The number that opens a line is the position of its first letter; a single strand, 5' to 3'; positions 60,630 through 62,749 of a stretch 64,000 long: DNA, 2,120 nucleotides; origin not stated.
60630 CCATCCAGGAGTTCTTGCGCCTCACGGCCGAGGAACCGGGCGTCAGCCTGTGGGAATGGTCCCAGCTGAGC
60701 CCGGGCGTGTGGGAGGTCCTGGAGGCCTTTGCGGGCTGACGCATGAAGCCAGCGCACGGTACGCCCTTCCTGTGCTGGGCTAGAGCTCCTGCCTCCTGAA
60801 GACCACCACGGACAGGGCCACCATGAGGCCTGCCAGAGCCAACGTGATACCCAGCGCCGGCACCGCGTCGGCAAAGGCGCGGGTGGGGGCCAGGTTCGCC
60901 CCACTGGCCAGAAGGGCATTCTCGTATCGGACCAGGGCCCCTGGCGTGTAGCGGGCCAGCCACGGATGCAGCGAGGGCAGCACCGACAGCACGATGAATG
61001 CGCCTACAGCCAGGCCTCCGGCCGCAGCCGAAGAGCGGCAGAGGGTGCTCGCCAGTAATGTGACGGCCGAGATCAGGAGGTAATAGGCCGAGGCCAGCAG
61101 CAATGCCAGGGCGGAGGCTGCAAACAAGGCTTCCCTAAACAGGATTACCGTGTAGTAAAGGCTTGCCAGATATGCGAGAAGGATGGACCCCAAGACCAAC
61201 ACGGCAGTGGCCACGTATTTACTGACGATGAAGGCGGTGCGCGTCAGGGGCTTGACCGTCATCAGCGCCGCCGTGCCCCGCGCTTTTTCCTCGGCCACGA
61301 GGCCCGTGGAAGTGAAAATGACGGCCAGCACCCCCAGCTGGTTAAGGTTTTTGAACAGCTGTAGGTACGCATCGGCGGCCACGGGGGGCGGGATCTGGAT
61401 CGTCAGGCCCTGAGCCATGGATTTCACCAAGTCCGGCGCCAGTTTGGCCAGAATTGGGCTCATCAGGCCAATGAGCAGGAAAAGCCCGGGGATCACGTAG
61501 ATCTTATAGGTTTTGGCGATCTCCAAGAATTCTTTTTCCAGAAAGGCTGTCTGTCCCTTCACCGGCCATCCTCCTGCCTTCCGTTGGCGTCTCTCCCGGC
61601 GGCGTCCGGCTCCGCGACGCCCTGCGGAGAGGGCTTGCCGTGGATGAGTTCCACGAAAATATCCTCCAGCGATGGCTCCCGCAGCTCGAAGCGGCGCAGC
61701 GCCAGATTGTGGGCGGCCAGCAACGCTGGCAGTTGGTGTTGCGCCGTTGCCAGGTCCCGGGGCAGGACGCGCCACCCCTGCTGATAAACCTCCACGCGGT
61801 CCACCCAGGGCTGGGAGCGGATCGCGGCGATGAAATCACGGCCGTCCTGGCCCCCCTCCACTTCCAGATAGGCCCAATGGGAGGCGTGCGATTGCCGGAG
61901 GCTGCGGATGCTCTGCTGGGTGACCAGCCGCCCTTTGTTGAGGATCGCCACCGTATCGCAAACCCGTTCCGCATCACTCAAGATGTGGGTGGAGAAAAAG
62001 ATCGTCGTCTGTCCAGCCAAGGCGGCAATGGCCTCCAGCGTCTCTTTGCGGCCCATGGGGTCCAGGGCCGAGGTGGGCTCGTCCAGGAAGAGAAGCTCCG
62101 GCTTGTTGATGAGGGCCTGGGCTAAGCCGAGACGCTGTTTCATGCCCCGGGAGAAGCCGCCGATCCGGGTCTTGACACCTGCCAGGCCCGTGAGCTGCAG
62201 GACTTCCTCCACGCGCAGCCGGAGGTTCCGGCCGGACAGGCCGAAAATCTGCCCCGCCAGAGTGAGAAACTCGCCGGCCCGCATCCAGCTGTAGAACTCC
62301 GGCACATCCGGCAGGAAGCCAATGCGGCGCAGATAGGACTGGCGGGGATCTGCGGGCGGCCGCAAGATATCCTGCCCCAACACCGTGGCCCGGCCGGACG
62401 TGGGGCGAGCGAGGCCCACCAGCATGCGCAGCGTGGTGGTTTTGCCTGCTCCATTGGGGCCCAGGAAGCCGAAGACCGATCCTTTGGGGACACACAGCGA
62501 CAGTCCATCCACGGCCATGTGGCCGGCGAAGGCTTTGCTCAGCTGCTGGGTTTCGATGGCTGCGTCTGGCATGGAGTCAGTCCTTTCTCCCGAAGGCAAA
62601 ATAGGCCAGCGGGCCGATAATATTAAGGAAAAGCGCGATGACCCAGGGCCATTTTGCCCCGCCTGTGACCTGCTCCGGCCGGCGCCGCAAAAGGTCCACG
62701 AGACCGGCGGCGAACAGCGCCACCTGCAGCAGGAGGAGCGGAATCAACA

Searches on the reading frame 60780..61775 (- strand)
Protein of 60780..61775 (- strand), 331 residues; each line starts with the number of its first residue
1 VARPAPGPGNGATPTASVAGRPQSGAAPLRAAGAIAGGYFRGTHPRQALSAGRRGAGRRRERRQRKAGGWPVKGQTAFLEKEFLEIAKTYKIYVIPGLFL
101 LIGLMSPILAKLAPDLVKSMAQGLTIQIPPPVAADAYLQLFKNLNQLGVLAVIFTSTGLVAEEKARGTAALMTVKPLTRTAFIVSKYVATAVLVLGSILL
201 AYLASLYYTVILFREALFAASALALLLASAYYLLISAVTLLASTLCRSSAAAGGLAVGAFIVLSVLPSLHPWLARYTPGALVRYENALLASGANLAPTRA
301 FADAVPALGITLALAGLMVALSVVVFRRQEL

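Call 36: search_protein_families(library=pfam, proteins=[window:60780-61775:-], max_evalue=0.00001)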
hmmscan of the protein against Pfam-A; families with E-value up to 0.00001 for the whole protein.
window:60780-61775:- (331 aa): 2 families
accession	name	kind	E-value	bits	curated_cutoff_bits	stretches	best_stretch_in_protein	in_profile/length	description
PF12679.13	ABC2_membrane_2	-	9.8e-12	45.1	27.2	1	79-331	4-283/283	ABC-2 family transporter protein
PF12698.13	ABC2_membrane_3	-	1.2e-07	31.6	31.6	1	153-321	176-344/347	ABC-2 family transporter protein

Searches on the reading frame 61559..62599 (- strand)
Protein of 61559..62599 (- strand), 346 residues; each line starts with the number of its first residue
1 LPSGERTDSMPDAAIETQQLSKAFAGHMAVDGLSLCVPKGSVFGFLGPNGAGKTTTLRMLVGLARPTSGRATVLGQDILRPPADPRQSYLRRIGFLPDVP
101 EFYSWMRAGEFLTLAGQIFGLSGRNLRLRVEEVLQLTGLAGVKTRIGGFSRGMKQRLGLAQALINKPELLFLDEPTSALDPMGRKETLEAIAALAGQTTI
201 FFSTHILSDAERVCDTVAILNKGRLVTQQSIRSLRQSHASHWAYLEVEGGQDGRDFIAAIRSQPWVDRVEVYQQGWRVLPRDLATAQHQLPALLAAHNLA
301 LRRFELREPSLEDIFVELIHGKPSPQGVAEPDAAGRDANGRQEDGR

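Call 36: search_protein_families(library=pfam, proteins=[window:61559-62599:-], max_evalue=0.00001)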
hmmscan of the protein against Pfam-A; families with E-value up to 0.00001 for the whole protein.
window:61559-62599:- (346 aa): 3 families
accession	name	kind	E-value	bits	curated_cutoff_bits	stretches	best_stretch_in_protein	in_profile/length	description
PF00005.33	ABC_tran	-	1.1e-28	100.9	25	1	31-177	2-137/137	ABC transporter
PF13304.12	AAA_21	-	3.3e-10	40.9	27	0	142-205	231-298/304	AAA domain, putative AbiEii toxin, Type IV TA system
PF13732.12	DrrA1-3_C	-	8.7e-08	33.2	27.4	1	231-318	3-80/81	ATP-binding protein DrrA1-3-like, C-terminal domain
